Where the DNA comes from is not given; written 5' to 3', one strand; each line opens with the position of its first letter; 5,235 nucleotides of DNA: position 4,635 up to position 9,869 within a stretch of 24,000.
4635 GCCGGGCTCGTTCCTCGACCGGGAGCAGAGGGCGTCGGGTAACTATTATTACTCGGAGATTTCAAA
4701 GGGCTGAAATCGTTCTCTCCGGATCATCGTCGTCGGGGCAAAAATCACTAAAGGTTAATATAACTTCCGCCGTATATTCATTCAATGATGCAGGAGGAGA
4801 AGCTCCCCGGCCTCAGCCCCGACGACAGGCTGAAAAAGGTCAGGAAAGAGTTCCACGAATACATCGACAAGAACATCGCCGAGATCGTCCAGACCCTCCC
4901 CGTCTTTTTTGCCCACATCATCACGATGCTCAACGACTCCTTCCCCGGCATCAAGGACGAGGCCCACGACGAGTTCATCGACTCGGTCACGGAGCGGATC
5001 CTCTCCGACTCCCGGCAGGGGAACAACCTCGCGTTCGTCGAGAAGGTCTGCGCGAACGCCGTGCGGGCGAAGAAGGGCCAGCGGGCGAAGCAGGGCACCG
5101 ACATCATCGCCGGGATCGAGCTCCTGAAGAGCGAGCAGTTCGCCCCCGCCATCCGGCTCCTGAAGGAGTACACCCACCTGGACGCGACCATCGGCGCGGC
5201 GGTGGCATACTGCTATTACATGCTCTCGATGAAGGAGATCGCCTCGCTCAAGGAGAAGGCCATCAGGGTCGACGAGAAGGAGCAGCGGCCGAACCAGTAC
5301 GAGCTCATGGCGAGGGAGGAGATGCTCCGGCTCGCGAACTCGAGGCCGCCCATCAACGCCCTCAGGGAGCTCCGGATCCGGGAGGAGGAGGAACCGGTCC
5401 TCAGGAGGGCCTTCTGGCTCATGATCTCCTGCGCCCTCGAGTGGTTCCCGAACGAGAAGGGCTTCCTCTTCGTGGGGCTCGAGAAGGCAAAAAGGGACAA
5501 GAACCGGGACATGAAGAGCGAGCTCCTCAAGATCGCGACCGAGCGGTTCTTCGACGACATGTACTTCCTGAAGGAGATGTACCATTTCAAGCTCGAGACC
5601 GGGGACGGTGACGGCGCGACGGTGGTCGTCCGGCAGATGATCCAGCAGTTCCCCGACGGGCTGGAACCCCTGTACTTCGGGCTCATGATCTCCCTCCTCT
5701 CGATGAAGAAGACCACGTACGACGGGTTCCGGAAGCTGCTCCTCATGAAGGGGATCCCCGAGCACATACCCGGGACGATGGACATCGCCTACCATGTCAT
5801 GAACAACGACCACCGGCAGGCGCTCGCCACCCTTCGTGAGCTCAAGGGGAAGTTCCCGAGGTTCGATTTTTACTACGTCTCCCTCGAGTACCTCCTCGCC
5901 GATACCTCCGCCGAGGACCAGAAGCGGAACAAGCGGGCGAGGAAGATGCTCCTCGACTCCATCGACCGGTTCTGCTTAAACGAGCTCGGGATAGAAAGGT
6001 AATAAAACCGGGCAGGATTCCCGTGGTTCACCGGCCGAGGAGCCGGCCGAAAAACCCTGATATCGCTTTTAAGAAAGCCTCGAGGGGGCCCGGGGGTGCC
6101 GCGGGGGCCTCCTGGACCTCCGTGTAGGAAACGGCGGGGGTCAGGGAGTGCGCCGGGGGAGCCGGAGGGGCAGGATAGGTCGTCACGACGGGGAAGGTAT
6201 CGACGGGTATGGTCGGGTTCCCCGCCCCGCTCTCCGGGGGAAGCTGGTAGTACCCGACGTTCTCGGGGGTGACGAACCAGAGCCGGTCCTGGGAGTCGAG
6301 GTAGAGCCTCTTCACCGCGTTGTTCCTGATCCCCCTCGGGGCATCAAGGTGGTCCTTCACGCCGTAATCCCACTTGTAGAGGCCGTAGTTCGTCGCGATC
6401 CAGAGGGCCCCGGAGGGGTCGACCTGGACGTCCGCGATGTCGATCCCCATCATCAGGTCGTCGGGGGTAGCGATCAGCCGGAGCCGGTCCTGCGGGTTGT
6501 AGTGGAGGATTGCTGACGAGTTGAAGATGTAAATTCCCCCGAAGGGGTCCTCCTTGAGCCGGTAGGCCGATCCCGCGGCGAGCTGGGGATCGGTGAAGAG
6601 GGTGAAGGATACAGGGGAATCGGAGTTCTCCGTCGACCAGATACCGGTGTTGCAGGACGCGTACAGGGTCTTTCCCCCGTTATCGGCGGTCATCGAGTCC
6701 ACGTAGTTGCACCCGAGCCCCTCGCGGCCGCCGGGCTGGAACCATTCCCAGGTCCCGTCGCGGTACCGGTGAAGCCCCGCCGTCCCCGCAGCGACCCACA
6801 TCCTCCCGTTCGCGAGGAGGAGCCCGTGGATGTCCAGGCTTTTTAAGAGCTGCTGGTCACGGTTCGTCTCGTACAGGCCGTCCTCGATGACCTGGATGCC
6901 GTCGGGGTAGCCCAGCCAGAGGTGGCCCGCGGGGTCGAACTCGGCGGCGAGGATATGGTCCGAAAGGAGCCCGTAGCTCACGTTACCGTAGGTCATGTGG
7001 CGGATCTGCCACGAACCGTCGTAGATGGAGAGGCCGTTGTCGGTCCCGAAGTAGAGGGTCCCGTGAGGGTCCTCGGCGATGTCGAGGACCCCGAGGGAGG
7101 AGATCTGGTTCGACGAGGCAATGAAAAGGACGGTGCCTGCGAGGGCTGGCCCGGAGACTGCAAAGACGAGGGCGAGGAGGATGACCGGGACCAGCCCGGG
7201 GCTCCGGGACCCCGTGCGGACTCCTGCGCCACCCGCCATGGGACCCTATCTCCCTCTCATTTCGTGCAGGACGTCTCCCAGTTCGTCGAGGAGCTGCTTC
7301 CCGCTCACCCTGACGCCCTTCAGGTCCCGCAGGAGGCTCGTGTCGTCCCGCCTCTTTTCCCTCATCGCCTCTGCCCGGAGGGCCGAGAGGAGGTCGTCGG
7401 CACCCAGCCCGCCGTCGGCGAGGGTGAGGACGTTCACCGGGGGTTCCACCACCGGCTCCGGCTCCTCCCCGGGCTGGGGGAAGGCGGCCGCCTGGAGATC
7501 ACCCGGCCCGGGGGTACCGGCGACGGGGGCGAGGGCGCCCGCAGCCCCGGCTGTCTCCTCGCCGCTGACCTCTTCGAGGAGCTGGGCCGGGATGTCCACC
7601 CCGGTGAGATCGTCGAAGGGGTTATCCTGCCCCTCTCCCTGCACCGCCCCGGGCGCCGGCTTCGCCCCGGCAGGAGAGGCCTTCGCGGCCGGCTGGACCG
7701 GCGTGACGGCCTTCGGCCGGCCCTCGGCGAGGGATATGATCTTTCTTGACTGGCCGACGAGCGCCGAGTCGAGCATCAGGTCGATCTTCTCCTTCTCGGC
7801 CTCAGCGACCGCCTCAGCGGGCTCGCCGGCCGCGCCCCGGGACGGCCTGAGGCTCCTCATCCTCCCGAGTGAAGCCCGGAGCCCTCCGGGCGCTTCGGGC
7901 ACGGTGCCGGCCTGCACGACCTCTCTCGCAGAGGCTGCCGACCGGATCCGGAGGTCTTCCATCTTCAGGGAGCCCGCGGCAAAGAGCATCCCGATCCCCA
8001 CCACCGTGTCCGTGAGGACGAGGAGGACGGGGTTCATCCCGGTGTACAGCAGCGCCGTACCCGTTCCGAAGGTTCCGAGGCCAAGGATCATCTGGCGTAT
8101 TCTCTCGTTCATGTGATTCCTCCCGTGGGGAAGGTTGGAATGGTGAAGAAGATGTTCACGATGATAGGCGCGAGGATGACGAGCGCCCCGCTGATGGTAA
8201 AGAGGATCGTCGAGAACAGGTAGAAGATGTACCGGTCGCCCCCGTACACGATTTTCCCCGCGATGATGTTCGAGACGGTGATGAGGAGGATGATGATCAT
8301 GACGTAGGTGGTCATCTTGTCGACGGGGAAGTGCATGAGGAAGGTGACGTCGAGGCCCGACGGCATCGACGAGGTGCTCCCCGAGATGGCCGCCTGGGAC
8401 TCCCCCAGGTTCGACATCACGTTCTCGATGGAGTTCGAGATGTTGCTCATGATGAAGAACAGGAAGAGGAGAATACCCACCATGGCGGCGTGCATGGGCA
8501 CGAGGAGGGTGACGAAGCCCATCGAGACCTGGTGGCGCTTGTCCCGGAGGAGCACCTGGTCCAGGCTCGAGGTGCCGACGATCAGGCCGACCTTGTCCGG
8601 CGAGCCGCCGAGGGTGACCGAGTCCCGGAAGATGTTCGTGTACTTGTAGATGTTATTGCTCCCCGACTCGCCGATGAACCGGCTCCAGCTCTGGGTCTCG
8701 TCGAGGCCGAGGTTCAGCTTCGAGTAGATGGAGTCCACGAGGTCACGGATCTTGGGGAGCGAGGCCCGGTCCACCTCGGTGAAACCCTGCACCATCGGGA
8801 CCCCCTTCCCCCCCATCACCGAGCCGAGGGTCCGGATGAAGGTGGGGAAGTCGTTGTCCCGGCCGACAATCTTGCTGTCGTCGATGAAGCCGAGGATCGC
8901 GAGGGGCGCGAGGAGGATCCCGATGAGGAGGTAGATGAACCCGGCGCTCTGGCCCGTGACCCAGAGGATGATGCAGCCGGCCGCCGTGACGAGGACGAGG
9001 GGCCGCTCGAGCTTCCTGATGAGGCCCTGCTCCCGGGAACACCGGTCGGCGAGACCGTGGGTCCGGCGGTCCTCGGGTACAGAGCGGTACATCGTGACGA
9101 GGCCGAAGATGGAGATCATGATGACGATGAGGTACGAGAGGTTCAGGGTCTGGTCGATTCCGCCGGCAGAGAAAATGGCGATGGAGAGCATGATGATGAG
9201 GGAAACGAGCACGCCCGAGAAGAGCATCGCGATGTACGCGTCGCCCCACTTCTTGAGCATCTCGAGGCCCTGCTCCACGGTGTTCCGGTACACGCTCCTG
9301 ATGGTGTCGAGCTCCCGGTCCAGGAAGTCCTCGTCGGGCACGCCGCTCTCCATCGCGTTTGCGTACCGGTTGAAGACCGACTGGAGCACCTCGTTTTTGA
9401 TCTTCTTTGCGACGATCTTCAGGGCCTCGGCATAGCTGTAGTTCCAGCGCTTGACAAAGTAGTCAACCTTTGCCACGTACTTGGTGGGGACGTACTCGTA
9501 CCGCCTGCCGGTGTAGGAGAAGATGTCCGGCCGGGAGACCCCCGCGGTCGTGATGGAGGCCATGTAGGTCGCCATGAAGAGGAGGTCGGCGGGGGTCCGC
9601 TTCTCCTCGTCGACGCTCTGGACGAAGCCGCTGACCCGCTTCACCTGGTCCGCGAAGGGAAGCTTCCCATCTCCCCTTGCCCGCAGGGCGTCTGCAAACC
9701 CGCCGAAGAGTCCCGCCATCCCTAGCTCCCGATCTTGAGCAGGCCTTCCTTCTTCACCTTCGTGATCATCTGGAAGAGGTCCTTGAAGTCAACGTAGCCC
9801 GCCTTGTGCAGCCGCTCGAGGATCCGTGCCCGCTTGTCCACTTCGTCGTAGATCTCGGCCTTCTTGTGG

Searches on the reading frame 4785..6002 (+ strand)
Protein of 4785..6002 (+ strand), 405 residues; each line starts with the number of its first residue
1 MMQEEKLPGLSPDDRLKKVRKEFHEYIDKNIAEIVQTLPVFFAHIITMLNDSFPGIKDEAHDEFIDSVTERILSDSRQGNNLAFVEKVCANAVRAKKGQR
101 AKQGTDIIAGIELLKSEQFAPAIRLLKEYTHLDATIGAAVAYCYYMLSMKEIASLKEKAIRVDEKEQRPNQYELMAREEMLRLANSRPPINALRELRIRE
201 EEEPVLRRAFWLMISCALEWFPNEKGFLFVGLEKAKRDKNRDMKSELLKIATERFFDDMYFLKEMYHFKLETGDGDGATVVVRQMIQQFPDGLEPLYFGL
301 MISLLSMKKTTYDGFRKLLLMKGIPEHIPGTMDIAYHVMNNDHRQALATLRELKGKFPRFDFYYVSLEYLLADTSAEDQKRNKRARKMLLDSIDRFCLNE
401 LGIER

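Call 6: search_protein_families(library=pfam, proteins=[window:4785-6002:+], max_evalue=0.01)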
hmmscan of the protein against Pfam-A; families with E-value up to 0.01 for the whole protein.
window:4785-6002:+ (405 aa): 0 families

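Call 25: search_protein_families(library=ncbifam, proteins=[window:4785-6002:+], max_evalue=0.001)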
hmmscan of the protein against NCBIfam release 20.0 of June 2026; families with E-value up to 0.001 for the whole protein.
window:4785-6002:+ (405 aa): 0 families

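Call 86: predict_structure(protein=window:4785-6002:+)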
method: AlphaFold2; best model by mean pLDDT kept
length: 405 residues; sequences in the alignment: 1
mean_pLDDT: 50.5   pTM: 0.39
mean pLDDT of the five models: 50.5, 49.2, 38.6, 37.9, 36.1
residues with pLDDT >= 90: 0; 70-90: 54; 50-70: 134; < 50: 217
segments of 3 or more residues with pLDDT < 50: 1-169, 184-188, 292-296, 298-311, 317-327, 399-405
pLDDT, mean of each block of 10 residues (from residue 1): 34 41 43 35 38 39 43 41 41 34 27 31 30 34 34 37 42 54 50 64 68 62 63 76 80 72 74 64 59 47 42 48 46 57 71 67 62 58 61 53 42
secondary structure, 60 per line:
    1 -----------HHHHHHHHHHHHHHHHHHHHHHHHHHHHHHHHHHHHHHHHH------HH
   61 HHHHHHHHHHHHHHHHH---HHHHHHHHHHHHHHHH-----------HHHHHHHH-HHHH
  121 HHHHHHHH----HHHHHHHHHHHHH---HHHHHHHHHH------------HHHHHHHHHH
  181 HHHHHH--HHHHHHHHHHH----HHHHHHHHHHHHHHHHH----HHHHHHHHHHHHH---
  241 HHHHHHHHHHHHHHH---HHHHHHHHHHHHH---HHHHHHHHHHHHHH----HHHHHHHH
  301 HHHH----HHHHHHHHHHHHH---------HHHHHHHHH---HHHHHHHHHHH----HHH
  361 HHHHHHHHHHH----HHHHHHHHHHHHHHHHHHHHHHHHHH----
elements in order: H12-52 H59-77 H81-96 H108-115 H117-128 H133-145 H149-158 H171-186 H189-199 H204-220 H225-237 H241-255 H259-271 H275-288 H293-304 H309-321 H331-339 H343-353 H358-371 H376-401

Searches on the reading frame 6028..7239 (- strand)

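Call 6: search_protein_families(library=pfam, proteins=[window:6028-7239:-], max_evalue=0.01)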
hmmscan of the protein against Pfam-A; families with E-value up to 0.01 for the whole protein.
window:6028-7239:- (403 aa): 3 families
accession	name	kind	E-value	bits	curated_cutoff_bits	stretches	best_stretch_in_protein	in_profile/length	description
PF07494.17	Reg_prop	-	2.8e-17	61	20.4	0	47-68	3-24/24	Two component regulator propeller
PF08450.18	SGL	-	0.0001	22.4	26.3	0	222-283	43-103/246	SMP-30/Gluconolactonase/LRE-like region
PF20067.5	SSL_N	-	0.0034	17.7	18.9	0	53-69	25-41/46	Strictosidine synthase-like, N-terminal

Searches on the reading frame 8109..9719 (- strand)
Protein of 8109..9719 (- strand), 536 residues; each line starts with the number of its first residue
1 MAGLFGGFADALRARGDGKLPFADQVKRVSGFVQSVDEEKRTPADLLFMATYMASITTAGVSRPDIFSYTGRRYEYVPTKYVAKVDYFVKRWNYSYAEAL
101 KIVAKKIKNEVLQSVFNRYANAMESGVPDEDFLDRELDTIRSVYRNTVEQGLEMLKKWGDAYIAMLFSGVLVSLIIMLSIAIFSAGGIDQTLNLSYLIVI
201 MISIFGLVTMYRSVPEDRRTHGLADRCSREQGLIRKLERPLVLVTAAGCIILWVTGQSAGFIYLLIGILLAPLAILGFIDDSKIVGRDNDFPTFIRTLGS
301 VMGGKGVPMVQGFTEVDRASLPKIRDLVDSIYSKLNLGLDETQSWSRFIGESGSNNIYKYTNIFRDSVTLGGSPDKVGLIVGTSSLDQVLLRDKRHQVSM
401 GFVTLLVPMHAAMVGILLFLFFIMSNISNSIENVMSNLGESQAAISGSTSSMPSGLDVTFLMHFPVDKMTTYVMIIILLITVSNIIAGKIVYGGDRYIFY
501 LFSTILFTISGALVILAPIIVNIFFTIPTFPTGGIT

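Call 72: search_protein_families(library=pfam, proteins=[window:8109-9719:-], max_evalue=0.0001)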
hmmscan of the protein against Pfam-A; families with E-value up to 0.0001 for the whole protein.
window:8109-9719:- (536 aa): 1 family
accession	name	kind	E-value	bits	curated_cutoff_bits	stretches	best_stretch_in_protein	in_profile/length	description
PF00482.28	T2SSF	-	2.2e-10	41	25.2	1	50-176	2-124/125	Type II secretion system (T2SS), protein F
